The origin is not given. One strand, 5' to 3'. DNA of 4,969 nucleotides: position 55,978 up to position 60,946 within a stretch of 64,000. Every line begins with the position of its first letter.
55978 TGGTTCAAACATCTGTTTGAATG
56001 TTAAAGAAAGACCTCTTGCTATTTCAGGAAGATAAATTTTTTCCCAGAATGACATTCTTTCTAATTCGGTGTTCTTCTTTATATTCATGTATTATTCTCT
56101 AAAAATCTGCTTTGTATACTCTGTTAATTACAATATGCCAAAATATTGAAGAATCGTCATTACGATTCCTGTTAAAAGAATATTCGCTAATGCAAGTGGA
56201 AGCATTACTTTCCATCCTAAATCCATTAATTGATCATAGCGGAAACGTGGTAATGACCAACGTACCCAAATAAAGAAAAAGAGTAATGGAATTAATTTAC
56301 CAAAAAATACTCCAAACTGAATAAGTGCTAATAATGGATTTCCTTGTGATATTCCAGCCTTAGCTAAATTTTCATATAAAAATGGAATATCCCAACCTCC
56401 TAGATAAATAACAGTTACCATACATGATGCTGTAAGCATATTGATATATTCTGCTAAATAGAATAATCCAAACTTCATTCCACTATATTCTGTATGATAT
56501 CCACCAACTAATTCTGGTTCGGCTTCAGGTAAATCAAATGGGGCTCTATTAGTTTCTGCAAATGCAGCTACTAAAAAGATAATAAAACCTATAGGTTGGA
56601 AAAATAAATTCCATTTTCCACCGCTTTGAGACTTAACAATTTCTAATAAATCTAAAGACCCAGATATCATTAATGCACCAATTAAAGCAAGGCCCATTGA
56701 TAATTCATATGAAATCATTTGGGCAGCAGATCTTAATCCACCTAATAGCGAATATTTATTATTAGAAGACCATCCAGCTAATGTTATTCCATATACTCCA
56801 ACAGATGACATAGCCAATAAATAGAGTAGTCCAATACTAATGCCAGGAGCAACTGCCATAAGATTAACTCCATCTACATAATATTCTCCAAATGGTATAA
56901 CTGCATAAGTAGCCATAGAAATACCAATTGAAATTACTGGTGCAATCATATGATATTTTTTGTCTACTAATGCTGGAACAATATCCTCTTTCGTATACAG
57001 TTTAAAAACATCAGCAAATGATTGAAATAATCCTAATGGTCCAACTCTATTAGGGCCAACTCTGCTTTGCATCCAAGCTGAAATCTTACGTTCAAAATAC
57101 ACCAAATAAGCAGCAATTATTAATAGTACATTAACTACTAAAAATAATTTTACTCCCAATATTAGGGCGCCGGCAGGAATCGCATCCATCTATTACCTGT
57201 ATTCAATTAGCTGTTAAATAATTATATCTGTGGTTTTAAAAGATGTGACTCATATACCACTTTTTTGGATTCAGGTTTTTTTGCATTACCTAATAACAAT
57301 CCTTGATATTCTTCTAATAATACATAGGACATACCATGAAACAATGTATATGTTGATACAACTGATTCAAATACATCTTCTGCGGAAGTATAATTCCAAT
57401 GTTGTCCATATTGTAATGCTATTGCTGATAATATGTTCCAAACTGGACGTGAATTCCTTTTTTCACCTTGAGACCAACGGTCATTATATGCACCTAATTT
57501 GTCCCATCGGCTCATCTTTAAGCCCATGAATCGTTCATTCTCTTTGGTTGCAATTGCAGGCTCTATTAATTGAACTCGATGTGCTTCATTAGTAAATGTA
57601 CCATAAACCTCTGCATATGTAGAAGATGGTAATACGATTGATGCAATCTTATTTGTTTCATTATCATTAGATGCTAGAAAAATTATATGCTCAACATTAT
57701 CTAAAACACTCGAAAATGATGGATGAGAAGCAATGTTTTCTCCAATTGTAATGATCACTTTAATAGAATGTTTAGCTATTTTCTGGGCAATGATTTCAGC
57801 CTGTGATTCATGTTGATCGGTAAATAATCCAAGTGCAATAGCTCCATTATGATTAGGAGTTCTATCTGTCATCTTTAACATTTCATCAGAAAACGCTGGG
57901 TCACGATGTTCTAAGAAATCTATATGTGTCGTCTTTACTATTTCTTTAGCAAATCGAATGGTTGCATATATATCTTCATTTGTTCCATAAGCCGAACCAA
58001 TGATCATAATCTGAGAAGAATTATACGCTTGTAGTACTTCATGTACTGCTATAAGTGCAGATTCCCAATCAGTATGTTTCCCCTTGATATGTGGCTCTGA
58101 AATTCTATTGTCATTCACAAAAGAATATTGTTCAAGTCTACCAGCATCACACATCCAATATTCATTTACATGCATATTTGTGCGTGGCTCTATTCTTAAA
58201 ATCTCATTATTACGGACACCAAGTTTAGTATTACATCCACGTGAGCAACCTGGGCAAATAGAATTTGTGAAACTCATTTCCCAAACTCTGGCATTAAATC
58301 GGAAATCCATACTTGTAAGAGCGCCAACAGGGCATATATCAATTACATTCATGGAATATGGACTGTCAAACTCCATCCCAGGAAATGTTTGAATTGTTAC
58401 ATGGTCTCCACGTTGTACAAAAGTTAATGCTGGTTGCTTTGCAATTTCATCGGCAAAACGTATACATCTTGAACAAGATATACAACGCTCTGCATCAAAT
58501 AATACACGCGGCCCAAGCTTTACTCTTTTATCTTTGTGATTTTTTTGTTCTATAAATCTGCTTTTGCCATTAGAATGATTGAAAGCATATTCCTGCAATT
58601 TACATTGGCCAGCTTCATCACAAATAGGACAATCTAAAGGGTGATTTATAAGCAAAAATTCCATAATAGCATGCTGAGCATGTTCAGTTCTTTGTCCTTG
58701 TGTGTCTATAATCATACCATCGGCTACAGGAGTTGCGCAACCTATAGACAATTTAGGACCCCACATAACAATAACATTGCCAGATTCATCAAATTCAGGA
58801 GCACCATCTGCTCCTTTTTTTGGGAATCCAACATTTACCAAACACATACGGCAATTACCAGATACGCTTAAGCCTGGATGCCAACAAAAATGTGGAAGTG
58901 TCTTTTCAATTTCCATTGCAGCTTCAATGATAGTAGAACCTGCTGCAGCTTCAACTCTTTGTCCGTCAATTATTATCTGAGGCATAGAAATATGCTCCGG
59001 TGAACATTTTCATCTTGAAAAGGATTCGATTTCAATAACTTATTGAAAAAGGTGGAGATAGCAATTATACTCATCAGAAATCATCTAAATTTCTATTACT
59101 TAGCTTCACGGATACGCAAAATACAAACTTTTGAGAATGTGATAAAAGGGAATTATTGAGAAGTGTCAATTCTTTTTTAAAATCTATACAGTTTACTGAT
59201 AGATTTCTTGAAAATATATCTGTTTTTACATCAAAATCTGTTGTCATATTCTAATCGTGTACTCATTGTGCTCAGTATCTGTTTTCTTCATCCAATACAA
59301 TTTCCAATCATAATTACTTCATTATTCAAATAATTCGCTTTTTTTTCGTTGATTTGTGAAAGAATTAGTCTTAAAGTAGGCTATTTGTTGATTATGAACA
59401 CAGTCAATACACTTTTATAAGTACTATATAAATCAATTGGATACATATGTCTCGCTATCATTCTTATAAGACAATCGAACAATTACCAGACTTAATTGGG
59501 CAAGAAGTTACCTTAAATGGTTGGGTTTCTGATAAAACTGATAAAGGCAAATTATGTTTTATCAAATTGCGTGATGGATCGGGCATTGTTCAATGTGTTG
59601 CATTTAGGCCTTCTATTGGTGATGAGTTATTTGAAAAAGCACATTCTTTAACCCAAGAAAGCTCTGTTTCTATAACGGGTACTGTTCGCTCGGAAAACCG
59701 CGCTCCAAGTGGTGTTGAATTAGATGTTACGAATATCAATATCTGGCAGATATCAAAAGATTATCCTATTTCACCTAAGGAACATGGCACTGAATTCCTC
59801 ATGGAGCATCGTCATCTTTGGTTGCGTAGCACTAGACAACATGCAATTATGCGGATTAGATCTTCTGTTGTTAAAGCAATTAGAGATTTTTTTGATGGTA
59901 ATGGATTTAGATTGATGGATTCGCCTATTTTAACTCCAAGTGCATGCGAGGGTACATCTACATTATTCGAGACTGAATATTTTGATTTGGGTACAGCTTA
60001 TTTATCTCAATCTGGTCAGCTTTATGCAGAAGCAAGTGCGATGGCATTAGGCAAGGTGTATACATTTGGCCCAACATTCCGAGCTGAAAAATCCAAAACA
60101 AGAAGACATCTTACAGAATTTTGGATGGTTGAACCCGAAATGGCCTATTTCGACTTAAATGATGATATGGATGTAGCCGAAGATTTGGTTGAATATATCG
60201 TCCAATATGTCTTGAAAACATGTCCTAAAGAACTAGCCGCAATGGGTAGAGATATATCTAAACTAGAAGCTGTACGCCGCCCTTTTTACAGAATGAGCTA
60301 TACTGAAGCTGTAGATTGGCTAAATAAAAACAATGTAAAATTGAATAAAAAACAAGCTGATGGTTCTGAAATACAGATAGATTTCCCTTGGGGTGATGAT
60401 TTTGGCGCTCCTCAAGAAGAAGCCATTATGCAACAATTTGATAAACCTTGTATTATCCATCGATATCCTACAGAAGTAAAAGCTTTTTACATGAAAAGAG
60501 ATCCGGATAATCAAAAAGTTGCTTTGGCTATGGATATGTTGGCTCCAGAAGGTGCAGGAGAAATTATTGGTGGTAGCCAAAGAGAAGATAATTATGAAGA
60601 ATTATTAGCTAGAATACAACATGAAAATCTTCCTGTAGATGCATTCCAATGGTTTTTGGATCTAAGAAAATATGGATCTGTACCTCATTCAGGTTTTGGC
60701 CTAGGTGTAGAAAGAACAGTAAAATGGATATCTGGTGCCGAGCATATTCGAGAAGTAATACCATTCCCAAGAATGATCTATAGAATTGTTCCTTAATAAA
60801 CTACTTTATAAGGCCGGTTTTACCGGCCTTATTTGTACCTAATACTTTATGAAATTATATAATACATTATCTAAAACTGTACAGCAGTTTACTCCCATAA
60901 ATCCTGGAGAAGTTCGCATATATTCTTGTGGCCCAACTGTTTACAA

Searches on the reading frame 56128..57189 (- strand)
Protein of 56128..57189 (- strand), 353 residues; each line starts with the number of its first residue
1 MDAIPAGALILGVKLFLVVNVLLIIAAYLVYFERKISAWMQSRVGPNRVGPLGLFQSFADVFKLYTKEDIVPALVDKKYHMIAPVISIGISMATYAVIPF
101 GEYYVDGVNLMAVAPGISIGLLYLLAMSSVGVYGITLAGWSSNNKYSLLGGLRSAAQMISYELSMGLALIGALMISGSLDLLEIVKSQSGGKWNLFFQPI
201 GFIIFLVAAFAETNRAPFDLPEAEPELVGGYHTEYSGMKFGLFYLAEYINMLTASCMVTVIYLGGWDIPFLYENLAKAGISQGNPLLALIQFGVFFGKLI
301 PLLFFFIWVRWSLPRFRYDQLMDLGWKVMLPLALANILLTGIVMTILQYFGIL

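Call 7: search_protein_families(library=pfam, proteins=[window:56128-57189:-], max_evalue=0.001)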
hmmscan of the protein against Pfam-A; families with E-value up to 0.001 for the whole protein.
window:56128-57189:- (353 aa): 1 family
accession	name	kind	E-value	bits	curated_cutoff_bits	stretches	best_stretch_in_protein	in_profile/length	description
PF00146.26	NADHdh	-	1.7e-124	415.4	27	1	14-340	2-297/298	NADH dehydrogenase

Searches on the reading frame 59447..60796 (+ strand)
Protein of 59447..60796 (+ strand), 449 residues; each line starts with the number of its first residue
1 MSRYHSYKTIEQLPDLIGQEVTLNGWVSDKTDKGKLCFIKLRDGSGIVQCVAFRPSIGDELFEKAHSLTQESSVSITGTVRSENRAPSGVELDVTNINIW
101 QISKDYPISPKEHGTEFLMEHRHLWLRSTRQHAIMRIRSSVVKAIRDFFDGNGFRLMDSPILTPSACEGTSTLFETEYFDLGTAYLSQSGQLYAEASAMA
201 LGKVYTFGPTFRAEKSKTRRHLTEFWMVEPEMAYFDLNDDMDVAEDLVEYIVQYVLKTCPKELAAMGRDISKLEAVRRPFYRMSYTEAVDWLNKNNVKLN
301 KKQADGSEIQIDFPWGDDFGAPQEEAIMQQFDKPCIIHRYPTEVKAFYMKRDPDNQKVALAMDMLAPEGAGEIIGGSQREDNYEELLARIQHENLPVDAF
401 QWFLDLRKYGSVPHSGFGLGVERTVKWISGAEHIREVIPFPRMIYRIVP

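Call 7: search_protein_families(library=pfam, proteins=[window:59447-60796:+], max_evalue=0.001)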
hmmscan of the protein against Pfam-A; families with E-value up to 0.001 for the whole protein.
window:59447-60796:+ (449 aa): 2 families
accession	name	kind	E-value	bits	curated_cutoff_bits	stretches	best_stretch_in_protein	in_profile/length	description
PF00152.25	tRNA-synt_2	-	1.2e-73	248.4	25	1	116-443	3-307/308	tRNA synthetases class II (D, K and N)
PF01336.31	tRNA_anti-codon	-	3.5e-18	65.7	27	1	21-99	1-74/75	OB-fold nucleic acid binding domain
